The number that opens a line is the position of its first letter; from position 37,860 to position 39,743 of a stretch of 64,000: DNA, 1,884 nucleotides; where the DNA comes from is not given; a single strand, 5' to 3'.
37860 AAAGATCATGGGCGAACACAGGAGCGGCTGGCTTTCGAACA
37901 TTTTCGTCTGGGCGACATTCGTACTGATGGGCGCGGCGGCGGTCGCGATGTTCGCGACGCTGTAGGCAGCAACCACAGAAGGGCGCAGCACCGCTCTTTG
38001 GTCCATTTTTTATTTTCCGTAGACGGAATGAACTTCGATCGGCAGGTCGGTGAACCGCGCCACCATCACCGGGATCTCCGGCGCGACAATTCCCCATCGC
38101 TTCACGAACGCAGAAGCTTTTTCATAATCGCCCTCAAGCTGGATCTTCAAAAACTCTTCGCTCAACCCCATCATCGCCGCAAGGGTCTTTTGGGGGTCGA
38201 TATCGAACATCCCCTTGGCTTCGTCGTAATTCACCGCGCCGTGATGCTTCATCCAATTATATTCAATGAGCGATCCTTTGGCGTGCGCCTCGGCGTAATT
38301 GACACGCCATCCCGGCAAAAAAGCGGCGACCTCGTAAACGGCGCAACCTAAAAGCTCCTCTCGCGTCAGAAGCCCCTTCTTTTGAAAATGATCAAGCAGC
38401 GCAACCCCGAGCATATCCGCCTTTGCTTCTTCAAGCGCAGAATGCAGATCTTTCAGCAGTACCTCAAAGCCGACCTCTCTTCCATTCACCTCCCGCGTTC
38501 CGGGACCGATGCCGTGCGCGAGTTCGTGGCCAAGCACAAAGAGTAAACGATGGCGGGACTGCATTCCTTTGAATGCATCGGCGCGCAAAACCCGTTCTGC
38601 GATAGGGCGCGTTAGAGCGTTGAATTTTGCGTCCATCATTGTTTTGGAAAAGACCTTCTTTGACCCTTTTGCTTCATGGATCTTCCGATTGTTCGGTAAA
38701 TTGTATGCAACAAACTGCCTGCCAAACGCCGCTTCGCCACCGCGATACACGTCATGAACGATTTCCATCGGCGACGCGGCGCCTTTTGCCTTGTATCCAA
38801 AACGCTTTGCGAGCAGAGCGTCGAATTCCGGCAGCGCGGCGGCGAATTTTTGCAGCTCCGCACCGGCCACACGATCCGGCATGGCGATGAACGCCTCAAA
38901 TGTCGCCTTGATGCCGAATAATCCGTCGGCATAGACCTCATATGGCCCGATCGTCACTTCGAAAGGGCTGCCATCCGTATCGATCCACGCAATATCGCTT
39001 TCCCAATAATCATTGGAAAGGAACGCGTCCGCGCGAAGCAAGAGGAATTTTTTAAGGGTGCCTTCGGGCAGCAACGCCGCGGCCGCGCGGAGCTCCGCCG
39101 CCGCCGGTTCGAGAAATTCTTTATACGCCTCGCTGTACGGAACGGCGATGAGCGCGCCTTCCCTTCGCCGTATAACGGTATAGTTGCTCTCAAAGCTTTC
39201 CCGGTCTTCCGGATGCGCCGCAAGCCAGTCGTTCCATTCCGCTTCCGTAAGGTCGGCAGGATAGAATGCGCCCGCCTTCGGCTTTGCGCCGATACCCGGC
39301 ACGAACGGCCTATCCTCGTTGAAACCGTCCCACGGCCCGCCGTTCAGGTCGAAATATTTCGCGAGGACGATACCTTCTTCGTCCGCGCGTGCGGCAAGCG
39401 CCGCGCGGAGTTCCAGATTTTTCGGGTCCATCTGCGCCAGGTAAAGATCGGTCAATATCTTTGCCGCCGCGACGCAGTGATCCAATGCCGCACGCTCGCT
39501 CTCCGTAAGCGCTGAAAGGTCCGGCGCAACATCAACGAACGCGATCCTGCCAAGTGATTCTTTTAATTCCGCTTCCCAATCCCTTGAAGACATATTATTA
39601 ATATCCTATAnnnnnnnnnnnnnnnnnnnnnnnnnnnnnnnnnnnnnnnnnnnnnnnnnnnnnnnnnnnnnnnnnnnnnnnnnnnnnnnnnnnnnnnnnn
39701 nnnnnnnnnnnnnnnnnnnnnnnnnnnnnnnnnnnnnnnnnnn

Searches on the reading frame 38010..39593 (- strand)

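Call 58: search_protein_families(library=pfam, proteins=[window:38010-39593:-], max_evalue=0.001)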
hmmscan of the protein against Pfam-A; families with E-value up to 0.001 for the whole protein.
window:38010-39593:- (527 aa): 1 family
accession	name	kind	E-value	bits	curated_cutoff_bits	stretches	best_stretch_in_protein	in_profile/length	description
PF03571.21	Peptidase_M49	-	4e-08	32.6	21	1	145-363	90-306/548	Peptidase family M49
